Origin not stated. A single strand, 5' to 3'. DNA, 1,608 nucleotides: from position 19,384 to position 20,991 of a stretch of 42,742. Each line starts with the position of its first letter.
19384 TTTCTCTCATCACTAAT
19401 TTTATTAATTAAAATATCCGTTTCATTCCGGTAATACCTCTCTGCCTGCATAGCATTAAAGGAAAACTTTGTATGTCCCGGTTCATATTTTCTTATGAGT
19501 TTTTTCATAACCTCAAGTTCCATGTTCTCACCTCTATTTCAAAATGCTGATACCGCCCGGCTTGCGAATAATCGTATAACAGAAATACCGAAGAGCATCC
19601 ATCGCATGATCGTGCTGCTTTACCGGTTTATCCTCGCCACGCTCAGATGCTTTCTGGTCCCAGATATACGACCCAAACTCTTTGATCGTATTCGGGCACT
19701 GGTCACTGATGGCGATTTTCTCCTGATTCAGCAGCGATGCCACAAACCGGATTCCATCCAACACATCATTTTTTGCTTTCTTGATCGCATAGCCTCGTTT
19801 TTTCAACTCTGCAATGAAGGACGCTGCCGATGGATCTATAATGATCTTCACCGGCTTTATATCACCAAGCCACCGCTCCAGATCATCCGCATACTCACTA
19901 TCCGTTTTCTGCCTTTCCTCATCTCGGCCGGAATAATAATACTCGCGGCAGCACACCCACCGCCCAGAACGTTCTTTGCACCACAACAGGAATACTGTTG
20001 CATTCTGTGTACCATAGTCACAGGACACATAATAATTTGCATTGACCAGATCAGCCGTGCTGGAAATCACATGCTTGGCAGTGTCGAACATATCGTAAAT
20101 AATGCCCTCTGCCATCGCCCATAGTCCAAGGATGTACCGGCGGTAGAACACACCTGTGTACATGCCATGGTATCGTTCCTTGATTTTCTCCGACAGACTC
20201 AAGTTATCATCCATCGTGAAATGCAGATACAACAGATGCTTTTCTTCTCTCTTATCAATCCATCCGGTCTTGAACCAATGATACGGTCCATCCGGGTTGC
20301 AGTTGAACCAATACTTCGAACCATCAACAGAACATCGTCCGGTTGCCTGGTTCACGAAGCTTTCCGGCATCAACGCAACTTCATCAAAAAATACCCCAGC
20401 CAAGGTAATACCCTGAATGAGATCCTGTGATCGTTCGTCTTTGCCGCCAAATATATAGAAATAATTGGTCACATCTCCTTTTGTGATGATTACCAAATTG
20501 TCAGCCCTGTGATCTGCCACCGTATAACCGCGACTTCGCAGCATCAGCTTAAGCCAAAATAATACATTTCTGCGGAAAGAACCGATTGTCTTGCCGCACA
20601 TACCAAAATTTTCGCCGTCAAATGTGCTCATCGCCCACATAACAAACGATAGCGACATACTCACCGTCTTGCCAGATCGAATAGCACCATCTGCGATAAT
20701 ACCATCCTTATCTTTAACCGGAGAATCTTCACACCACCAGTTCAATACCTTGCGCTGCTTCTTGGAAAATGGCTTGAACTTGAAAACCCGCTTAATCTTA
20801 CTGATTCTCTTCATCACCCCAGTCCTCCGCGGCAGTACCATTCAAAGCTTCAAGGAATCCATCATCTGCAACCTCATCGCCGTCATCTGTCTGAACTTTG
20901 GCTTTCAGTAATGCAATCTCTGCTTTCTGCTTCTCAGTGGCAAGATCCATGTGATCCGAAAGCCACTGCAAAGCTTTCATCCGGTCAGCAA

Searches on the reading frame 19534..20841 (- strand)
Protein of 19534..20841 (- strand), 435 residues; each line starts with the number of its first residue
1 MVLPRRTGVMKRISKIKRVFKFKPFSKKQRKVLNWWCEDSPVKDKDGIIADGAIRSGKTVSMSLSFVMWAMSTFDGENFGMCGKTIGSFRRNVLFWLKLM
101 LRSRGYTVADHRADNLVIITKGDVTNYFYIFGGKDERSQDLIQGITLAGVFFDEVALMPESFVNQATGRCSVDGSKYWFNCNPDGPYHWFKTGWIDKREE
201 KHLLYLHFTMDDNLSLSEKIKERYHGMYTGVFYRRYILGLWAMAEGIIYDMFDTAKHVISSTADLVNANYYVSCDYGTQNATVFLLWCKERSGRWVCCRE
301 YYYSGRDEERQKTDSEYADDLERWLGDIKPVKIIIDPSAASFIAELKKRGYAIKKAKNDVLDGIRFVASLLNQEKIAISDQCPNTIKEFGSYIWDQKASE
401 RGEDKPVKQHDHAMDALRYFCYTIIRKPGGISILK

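Call 82: search_protein_families(library=phrogs, proteins=[window:19534-20841:-], max_evalue=0.00001)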
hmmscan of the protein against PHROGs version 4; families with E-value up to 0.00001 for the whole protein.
window:19534-20841:- (435 aa): 6 families
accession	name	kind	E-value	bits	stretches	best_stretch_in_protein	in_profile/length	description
phrog_10250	-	head and packaging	4.7e-61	207.4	1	226-426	3-217/228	terminase large subunit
phrog_2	-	head and packaging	2.2e-56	193.1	1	15-428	258-596/807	terminase large subunit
phrog_5653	-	head and packaging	1e-28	101.4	1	239-426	1-182/199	terminase large subunit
phrog_6672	-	head and packaging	3.4e-26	92.5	1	328-427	32-132/145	terminase large subunit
phrog_29775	-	unknown function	3.2e-06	28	1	109-221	61-170/212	-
phrog_3717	-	head and packaging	3.8e-06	27.6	1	52-283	30-265/277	terminase large subunit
